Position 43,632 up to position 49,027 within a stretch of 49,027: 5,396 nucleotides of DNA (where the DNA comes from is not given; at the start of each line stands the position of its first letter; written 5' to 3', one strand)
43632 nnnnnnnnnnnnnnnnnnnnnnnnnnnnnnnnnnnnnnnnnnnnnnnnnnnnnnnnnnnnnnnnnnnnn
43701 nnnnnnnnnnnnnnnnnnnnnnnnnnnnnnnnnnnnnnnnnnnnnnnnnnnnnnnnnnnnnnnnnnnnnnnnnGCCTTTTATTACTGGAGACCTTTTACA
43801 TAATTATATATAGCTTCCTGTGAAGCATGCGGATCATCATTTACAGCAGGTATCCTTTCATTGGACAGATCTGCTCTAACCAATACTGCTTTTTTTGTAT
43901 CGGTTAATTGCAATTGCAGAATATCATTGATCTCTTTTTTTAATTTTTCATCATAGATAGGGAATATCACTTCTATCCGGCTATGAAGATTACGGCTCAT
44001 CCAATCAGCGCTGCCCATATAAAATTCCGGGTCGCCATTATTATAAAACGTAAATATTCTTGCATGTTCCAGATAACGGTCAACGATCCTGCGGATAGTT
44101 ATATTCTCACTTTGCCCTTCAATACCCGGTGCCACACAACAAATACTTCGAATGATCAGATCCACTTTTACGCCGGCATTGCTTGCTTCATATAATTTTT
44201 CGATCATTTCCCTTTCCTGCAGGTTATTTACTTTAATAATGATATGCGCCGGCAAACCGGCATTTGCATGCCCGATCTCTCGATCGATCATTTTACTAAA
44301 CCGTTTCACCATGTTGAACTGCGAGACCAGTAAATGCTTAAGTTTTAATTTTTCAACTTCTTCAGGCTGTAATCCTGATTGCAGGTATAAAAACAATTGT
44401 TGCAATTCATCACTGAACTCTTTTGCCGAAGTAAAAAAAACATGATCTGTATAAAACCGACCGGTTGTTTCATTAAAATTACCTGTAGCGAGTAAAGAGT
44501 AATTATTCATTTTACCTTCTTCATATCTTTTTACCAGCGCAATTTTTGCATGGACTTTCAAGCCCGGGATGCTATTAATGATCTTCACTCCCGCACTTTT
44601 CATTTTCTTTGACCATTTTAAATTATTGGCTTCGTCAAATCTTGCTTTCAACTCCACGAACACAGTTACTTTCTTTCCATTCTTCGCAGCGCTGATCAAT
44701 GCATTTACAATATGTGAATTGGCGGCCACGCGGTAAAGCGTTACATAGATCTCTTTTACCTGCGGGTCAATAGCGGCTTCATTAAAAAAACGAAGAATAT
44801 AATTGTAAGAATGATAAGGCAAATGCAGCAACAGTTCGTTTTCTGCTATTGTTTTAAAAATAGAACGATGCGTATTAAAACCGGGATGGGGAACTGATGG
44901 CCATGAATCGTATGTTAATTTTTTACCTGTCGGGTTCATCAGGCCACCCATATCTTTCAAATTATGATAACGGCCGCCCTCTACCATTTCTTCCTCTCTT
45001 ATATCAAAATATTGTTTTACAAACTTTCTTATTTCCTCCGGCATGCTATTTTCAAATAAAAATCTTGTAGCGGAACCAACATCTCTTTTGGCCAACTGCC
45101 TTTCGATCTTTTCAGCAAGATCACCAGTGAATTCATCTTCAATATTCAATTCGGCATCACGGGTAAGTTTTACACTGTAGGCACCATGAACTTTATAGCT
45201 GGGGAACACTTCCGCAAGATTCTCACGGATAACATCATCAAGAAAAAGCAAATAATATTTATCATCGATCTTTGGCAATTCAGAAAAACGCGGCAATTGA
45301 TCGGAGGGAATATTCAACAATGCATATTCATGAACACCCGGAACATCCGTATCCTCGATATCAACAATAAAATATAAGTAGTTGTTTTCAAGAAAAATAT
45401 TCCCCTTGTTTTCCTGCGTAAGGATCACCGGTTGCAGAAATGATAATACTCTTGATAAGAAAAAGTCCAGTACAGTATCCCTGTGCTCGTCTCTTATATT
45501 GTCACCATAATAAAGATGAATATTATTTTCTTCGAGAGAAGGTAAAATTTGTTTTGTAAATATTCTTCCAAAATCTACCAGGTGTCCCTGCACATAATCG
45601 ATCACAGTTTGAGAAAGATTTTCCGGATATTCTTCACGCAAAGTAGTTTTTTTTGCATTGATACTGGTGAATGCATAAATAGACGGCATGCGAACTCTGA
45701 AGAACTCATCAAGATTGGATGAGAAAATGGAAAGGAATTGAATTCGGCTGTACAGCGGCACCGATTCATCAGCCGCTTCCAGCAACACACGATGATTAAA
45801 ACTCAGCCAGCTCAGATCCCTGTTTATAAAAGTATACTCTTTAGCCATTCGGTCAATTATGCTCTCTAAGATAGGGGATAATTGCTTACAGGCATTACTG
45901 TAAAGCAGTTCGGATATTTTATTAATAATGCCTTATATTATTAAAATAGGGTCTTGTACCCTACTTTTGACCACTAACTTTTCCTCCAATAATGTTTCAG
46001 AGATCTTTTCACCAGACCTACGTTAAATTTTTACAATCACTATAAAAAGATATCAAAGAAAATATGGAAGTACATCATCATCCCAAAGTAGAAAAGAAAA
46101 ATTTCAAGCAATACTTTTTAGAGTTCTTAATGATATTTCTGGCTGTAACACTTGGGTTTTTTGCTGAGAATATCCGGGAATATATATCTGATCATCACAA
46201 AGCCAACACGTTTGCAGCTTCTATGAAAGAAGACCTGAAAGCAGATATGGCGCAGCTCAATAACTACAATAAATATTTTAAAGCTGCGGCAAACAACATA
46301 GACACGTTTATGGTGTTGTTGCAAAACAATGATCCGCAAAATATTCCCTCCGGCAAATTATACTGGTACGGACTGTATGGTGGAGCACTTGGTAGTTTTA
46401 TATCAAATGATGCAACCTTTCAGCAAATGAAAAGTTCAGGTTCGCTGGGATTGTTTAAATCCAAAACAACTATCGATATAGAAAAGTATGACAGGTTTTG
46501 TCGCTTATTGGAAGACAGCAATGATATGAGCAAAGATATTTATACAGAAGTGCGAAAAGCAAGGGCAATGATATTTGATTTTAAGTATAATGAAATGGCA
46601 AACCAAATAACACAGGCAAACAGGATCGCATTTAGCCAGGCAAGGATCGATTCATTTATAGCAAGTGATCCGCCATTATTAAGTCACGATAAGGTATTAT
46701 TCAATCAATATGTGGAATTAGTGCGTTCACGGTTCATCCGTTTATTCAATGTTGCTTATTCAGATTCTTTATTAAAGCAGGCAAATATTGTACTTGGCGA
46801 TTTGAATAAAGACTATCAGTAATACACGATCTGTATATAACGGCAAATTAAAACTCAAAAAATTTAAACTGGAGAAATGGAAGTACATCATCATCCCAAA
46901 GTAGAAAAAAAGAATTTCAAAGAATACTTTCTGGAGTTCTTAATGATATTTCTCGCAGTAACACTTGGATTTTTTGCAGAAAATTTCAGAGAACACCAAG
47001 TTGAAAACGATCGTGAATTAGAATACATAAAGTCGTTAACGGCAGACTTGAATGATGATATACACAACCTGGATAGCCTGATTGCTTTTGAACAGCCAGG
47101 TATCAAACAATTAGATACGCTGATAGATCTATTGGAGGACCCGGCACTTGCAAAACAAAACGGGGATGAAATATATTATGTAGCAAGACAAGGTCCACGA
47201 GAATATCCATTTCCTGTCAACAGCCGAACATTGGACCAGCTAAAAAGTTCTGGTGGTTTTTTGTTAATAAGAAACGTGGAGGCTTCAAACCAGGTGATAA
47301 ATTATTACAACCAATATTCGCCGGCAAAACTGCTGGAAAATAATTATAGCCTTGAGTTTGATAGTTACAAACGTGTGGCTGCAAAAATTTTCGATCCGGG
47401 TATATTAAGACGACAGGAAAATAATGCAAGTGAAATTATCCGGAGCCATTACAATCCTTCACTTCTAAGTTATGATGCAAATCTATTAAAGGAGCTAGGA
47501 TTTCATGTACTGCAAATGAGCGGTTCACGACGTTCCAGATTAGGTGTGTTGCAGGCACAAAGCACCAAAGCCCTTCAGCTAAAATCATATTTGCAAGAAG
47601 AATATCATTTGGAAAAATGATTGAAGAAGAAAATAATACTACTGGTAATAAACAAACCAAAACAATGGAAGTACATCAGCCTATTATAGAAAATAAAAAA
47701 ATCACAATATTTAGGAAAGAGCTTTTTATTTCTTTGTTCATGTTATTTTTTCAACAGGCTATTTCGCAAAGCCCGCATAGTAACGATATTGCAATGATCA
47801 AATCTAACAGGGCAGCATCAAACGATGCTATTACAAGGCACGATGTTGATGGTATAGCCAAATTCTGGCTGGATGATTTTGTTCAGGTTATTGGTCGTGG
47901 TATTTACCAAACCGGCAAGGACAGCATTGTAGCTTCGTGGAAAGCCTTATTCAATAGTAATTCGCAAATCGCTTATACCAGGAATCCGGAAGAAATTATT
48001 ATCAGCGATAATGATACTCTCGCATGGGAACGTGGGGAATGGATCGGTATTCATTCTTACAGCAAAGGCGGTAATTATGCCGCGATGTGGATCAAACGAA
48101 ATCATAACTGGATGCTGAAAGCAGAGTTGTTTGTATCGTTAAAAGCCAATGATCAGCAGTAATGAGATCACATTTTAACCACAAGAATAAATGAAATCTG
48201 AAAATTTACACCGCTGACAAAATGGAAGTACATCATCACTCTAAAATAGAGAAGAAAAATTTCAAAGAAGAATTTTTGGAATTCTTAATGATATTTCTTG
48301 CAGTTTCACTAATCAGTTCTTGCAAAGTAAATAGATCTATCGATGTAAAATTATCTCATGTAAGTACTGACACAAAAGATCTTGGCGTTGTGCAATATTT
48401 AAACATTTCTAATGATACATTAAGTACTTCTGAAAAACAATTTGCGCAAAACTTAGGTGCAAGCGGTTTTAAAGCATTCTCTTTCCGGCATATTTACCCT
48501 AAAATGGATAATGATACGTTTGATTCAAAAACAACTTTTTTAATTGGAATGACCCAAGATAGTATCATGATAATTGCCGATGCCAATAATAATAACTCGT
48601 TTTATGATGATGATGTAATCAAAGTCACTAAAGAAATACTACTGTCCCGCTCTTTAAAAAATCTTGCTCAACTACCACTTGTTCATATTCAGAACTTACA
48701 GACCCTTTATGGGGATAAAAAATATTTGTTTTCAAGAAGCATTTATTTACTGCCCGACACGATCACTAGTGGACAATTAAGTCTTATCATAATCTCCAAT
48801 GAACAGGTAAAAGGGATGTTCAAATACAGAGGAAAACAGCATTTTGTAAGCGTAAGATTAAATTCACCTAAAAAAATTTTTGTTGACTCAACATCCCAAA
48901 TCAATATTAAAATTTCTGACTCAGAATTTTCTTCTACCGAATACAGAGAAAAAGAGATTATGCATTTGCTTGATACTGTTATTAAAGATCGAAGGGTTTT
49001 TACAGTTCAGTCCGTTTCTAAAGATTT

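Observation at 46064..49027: Four tandem genes share a near-identical MEVHHH... leader fused to different exported domains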

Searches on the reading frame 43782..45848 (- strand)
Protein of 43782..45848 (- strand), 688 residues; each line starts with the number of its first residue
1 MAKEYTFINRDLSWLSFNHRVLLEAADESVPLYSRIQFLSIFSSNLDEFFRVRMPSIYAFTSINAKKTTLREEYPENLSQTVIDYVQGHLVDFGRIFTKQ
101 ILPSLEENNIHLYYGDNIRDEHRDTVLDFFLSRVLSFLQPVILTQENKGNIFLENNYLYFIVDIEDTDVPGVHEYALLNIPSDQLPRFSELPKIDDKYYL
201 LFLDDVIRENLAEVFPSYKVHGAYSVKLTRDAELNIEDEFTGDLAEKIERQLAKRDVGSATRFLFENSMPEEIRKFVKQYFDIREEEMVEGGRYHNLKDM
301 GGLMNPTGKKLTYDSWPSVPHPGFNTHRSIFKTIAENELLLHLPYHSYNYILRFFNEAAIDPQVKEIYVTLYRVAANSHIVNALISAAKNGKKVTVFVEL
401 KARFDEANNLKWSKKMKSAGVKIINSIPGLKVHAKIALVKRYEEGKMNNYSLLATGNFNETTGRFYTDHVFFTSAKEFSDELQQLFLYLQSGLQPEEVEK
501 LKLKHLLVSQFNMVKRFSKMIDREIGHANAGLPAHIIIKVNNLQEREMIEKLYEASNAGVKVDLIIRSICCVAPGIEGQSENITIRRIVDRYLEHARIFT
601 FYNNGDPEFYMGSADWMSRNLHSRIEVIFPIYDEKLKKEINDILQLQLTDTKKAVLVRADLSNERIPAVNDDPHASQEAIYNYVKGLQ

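Call 67: search_protein_families(library=pfam, proteins=[window:43782-45848:-], max_evalue=0.00001)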
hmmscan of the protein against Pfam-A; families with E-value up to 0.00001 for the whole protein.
window:43782-45848:- (688 aa): 5 families
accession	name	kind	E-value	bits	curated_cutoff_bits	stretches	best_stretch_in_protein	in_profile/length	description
PF13090.12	PP_kinase_C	-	1.1e-67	227.2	25.8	1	506-677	1-172/172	Polyphosphate kinase C-terminal domain 2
PF17941.7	PP_kinase_C_1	-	6.3e-67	224.8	25.7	1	329-491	1-163/167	Polyphosphate kinase C-terminal domain 1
PF02503.22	PP_kinase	-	2.4e-44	151.6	31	1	122-300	2-180/183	Polyphosphate kinase middle domain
PF13089.11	PP_kinase_N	-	1.2e-30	106.4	23.8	1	7-112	1-106/107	Polyphosphate kinase N-terminal domain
PF13091.12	PLDc_2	-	4.9e-16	59.2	27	1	365-487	10-129/132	PLD-like domain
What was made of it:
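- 43782..45848 (-): ppk1 (polyphosphate kinase), the divergently oriented left boundary of the array. Pfam PP_kinase domains (call 67).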

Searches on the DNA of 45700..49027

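Call 64: search_rna_families(source=window, start=45700, end=49027, threshold=evalue, max_evalue=1)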
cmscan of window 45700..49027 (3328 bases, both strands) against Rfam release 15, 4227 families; matches with E-value up to 1: 0.
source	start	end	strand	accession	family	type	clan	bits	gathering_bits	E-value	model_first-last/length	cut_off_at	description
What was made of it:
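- There is no Rfam match (call 64).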

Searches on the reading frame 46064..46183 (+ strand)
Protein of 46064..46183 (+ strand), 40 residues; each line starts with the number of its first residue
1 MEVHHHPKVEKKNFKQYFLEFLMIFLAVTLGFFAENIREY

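Call 20: search_protein_representatives(protein=window:46064-46183:+)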
Query: 40 residues. Proteins with E-value up to 0.001 (for the whole library): 1512; up to 1e-10: 307; up to 1e-30: 0. The best 150 are listed.
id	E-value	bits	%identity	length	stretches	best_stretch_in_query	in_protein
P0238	5.8e-17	74.9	95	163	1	1-40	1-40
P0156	6.6e-17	74.8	97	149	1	1-39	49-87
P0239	1.1e-16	74.1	95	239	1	1-39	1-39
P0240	1.1e-16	74.1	92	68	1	1-40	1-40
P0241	2.1e-16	73.2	92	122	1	1-39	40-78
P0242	2.3e-16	73.1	90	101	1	1-40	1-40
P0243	2.5e-16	73.0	95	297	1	1-39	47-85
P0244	3.0e-16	72.8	92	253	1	1-40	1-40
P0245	3.0e-16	72.7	88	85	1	1-40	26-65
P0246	3.0e-16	72.7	92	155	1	1-40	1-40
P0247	3.3e-16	72.6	92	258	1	1-40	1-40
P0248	3.4e-16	72.6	92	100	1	1-40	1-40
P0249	4.5e-16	72.2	95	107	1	1-39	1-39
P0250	4.9e-16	72.1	88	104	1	1-40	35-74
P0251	5.9e-16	71.9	92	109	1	1-39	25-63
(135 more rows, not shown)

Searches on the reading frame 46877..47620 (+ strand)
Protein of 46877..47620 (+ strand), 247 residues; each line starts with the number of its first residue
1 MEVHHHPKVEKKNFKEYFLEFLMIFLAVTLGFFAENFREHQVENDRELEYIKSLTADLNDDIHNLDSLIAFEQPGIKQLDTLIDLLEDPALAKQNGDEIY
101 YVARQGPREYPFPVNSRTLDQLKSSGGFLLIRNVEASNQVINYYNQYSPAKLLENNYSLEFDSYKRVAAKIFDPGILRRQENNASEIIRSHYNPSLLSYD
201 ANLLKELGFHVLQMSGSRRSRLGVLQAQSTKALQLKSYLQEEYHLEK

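Call 5: search_protein_families(library=pfam, proteins=[window:46877-47620:+], max_evalue=1)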
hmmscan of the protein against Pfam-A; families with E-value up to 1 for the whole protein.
window:46877-47620:+ (247 aa): 0 families

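Call 6: search_protein_families(library=ncbifam, proteins=[window:46877-47620:+], max_evalue=1)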
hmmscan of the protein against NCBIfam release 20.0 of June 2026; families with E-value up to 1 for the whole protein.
window:46877-47620:+ (247 aa): 1 family
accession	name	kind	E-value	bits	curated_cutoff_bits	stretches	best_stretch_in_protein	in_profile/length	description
NF058608.1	CwrA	equivalog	0.0049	17.4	75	1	133-174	23-64/68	cell wall inhibition responsive protein CwrA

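Call 60: search_protein_families(library=padloc, proteins=[window:46877-47620:+], max_evalue=0.1)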
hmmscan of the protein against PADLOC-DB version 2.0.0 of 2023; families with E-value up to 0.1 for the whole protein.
window:46877-47620:+ (247 aa): 0 families

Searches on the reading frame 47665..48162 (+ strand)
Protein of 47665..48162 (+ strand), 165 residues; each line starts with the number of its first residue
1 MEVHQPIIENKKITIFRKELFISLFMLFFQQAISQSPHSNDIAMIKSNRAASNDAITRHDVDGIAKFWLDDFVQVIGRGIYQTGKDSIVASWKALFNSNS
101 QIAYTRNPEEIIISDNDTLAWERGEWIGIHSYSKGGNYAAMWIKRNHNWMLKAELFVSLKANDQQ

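Call 5: search_protein_families(library=pfam, proteins=[window:47665-48162:+], max_evalue=1)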
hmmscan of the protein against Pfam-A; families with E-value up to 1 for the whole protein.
window:47665-48162:+ (165 aa): 3 families
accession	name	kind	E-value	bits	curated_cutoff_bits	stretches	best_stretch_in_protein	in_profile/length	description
PF14534.12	DUF4440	-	4.9e-08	33.8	25.2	1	45-151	1-107/107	Domain of unknown function (DUF4440)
PF12680.13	SnoaL_2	-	7.9e-05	23.6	27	1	53-121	5-69/102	SnoaL-like domain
PF13474.12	SnoaL_3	-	0.0014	19.4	22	1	53-122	9-77/121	SnoaL-like domain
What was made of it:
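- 47665..48162 (+): g3: exported DUF4440/SnoaL-like protein with a chimeric signal peptide. An alternative in-frame start lies at 47617 and overlaps the g2 stop. Pfam DUF4440 E 4.9e-8 (call 5).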

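Call 6: search_protein_families(library=ncbifam, proteins=[window:47665-48162:+], max_evalue=1)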
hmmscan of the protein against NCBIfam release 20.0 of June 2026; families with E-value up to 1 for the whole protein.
window:47665-48162:+ (165 aa): 3 families
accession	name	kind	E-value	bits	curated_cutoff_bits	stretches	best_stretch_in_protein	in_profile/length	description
TIGR02246.1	TIGR02246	subfamily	0.0006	19.8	33.95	1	51-120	12-82/128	SgcJ/EcaC family oxidoreductase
NF047901.1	MetIndCarbAnhdr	equivalog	0.079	12.3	350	1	12-75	8-70/205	metal-independent carbonic anhydrase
TIGR04132.1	intra_fol_E_lig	hypoth_equivalog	0.082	12.3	350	1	64-123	59-118/241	putative folate metabolism gamma-glutamate ligase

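Call 47: find_related_loci(query=window:47665-48162:+, collection=metagenome_contigs, flank=5000)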
Query window:47665-48162:+ (165 aa) in metagenome_contigs; peptide patterns used: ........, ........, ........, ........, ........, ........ (x = any residue, [..] = any of these).
56 stretches matched a pattern; 15 encode a relative of the query (tblastn E <= 1e-3); 15 distinct loci.
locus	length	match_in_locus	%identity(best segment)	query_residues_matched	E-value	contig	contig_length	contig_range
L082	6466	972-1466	84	1-164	6e-90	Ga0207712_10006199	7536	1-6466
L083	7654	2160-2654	82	1-164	7e-89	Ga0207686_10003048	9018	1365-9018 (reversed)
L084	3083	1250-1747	78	1-165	3e-87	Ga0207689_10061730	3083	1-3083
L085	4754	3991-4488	77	1-165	2e-85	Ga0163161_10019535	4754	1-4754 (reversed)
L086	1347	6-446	87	16-162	2e-91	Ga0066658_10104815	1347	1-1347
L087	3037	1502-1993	78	1-165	2e-85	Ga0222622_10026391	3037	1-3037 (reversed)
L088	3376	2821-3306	78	4-165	7e-83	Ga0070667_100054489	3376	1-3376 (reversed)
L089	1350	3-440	82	20-165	1e-85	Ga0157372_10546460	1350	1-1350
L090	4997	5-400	85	34-165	7e-77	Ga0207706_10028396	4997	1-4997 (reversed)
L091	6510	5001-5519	69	1-165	8e-71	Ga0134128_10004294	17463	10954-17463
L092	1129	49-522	67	8-165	8e-76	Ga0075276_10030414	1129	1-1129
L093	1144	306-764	66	13-165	5e-75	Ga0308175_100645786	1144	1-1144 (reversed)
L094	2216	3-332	92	55-164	7e-69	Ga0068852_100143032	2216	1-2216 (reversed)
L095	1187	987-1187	91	59-125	3e-41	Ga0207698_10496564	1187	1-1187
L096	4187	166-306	34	104-145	5e-6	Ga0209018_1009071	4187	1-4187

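Call 53: find_homologous_proteins(query=L083:2160-2660:+)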
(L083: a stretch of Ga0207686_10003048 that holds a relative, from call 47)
Query L083:2160-2660:+ (167 aa): 140 proteins with E <= 0.001 among 414 candidates; the best 120 are listed.
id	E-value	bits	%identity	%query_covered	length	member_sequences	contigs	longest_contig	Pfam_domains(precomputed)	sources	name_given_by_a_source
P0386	7.5e-102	356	93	100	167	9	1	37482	PF14534.13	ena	-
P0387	4.4e-99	347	92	99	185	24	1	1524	PF14534.13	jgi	jgi:ketosteroid isomerase-like protein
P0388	2.6e-98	344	92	100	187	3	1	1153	PF14534.13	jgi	-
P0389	2.8e-96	338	88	99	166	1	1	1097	PF12680.14,PF14534.13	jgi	jgi:ketosteroid isomerase-like protein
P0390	1.2e-95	336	88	99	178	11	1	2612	PF14534.13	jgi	jgi:ketosteroid isomerase-like protein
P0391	1.6e-95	335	89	99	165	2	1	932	PF14534.13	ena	-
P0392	1.1e-94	333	86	99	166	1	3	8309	PF14534.13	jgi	jgi:ketosteroid isomerase-like protein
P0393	2.2e-94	332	88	99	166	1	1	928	PF14534.13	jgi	jgi:ketosteroid isomerase-like protein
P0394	2.8e-94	331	88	99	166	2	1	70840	PF14534.13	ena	-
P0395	1.1e-93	329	90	99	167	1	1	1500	PF14534.13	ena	-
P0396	1.1e-93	329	92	99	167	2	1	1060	PF14534.13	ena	-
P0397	1.6e-93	329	87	99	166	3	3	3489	PF14534.13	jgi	jgi:ketosteroid isomerase-like protein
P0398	1.7e-93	329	90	99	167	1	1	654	PF14534.13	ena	-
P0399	1.7e-93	329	86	99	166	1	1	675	PF12680.14,PF14534.13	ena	-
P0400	2.1e-93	328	87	99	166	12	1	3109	PF14534.13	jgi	-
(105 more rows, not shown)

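Call 60: search_protein_families(library=padloc, proteins=[window:47665-48162:+], max_evalue=0.1)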
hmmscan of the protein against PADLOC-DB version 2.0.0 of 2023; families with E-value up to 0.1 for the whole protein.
window:47665-48162:+ (165 aa): 0 families

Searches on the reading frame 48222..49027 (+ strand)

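Call 5: search_protein_families(library=pfam, proteins=[window:48222-49027:+], max_evalue=1)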
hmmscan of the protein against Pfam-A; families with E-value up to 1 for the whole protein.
window:48222-49027:+ (268 aa): 1 family
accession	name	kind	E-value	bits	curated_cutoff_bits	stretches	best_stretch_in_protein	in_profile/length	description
PF15167.11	DUF4581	-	0.051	14.2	27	1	27-102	36-109/131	Domain of unknown function (DUF4581)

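Call 6: search_protein_families(library=ncbifam, proteins=[window:48222-49027:+], max_evalue=1)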
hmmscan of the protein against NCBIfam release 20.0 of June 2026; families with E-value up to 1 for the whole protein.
window:48222-49027:+ (268 aa): 0 families

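Call 13: find_homologous_proteins(query=window:48222-49027:+)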
Query window:48222-49027:+ (268 aa): 539 proteins with E <= 0.001 among 2199 candidates; the best 120 are listed.
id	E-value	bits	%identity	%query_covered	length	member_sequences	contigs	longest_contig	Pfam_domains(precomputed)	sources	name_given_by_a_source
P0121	6.3e-158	541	96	100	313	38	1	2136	-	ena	-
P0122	4.3e-116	404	77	93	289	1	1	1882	-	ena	-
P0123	1.4e-114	399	79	91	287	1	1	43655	-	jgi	jgi:hypothetical protein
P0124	1.1e-112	393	77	91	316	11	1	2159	-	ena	-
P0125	1.1e-111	390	76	93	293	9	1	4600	-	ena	-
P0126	1.2e-110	387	76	91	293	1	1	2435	-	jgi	-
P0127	1.3e-110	386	75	93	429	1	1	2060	PF08534.17,PF13905.13,PF00578.28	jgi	-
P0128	7.8e-110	384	77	91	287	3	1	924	-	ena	-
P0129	1.6e-109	383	75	91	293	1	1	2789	-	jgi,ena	-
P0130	3.4e-109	382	73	93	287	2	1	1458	-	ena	-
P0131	4.0e-109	381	78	89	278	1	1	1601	-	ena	-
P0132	3.3e-108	378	74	91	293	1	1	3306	-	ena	-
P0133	1.1e-100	354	70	89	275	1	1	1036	-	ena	-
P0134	5.0e-38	149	36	92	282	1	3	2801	-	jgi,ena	-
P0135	3.0e-6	45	49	27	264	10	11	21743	-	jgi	jgi:hypothetical protein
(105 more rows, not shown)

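Call 15: find_encoding_contigs(protein=P0123, flank=8000, max_places=3)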
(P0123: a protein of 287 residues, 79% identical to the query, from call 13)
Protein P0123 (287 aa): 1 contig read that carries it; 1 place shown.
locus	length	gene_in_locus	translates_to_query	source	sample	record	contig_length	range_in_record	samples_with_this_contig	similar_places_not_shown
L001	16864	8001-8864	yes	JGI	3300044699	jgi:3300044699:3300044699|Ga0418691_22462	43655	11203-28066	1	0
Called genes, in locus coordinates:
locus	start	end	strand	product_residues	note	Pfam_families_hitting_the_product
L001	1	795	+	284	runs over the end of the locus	PF01738:DLH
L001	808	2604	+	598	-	PF17899:Peptidase_M61_N, PF05299:Peptidase_M61, PF13180:PDZ_2 (weak)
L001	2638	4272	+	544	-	PF03109:ABC1, PF27536:UbiB_helical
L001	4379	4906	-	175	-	-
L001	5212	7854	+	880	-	PF02369:Big_1 (weak), PF13620:CarboxypepD_reg, PF13715:CarbopepD_reg_2, PF07715:Plug, PF00593:TonB_dep_Rec_b-barrel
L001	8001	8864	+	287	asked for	-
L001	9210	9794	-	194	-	PF13420:Acetyltransf_4, PF00583:Acetyltransf_1, PF13508:Acetyltransf_7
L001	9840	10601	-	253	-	PF00072:Response_reg, PF04397:LytTR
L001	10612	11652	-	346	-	PF06580:His_kinase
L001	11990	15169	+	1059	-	PF13620:CarboxypepD_reg, PF13715:CarbopepD_reg_2, PF07715:Plug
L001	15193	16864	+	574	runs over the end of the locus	PF12771:SusD-like_2, PF14322:SusD-like_3 (faint), PF12741:SusD-like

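Call 16: find_encoding_contigs(protein=P0121, flank=5000, max_places=3)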
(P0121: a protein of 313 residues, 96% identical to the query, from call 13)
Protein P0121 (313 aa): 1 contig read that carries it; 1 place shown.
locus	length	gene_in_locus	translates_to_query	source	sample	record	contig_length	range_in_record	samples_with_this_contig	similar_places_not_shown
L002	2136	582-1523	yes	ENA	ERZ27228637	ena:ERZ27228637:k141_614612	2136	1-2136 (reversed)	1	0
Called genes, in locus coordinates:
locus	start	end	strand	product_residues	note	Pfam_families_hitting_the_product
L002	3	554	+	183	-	?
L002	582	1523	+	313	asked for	-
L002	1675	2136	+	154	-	?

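Call 60: search_protein_families(library=padloc, proteins=[window:48222-49027:+], max_evalue=0.1)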
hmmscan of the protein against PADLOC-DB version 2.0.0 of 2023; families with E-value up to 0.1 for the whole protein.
window:48222-49027:+ (268 aa): 0 families

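Call 78: predict_structure(alignment_id=A7)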
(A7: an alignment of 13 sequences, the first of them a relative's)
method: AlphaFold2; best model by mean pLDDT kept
length: 313 residues; sequences in the alignment: 13
mean_pLDDT: 44.6   pTM: 0.33
mean pLDDT of the five models: 44.6, 41.7, 38.4, 36.9, 32.8
residues with pLDDT >= 90: 0; 70-90: 9; 50-70: 86; < 50: 218
segments of 3 or more residues with pLDDT < 50: 1-22, 40-71, 101-110, 133-174, 185-237, 258-289, 291-293, 304-313
pLDDT, mean of each block of 10 residues (from residue 1): 38 37 58 63 32 24 31 60 67 60 44 59 57 45 24 26 43 48 46 43 45 44 33 45 51 49 35 37 45 50 46 33
secondary structure, 60 per line:
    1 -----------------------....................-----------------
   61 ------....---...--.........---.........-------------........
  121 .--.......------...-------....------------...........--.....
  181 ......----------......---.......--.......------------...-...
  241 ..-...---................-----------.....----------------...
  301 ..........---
elements in order: H24-43 E67-70 H79-87 E91-99 E113-121 E124-130 H147-150 E163-173 E176-186 E197-202 E206-212 E215-221 E238-242 H250-265 H277-281 E298-302 H303-310
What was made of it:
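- Tried and rejected: The AF2 model of the g4 lipoprotein from 13 sequences failed (pLDDT 44.6), so no fold search was run (call 78).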
